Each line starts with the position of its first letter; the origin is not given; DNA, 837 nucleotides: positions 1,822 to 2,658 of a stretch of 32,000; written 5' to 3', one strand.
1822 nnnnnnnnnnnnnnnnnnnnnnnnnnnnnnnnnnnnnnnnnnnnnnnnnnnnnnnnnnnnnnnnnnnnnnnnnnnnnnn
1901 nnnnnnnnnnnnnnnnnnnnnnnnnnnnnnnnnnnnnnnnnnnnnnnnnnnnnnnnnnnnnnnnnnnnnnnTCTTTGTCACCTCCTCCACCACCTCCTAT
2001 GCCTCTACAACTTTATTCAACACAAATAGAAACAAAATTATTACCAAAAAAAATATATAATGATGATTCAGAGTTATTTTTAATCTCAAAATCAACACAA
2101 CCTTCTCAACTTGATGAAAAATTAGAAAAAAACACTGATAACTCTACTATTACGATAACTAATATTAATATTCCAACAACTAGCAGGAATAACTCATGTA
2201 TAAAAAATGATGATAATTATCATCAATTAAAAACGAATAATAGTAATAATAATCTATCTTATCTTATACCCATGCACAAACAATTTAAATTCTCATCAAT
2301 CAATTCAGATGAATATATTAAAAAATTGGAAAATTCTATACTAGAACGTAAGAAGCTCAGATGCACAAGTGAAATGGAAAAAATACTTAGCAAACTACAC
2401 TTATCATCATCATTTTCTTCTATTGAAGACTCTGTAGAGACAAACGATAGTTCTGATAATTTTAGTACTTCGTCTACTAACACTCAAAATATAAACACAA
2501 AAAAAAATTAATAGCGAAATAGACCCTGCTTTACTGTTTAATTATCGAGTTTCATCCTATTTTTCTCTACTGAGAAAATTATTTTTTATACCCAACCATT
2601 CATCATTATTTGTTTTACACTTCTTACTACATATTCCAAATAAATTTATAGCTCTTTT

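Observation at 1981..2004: GC-rich hexaproline tract (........) on the predicted surface-exposed passenger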

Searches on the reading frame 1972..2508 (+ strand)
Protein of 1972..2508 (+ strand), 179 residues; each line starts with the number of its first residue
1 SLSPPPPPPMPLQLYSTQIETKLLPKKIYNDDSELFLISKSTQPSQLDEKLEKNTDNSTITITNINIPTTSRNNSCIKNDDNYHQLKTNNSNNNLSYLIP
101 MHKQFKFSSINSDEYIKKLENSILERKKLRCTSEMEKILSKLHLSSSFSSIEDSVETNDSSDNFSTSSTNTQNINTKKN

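Call 21: search_solved_structures(query=window:1972-2508:+, max_evalue=10, show_alignments=3)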
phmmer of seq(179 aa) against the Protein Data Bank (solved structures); distinct sequences matched with E-value up to 10: 1.
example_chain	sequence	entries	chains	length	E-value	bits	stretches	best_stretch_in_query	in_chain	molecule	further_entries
1qwx_A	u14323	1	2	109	1.2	12.2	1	61-122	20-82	cysteine protease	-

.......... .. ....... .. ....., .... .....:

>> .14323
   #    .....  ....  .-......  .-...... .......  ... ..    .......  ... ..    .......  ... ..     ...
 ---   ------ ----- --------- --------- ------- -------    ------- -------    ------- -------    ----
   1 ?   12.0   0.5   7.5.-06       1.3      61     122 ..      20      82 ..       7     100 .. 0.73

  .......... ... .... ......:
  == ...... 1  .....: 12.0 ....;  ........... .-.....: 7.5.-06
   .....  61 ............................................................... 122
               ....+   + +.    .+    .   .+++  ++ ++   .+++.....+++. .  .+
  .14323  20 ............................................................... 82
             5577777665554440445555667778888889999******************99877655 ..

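Call 22: search_protein_families(library=pfam, proteins=[window:1972-2508:+], max_evalue=10)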
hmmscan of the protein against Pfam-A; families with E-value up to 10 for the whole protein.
seq(179 aa): 0 families
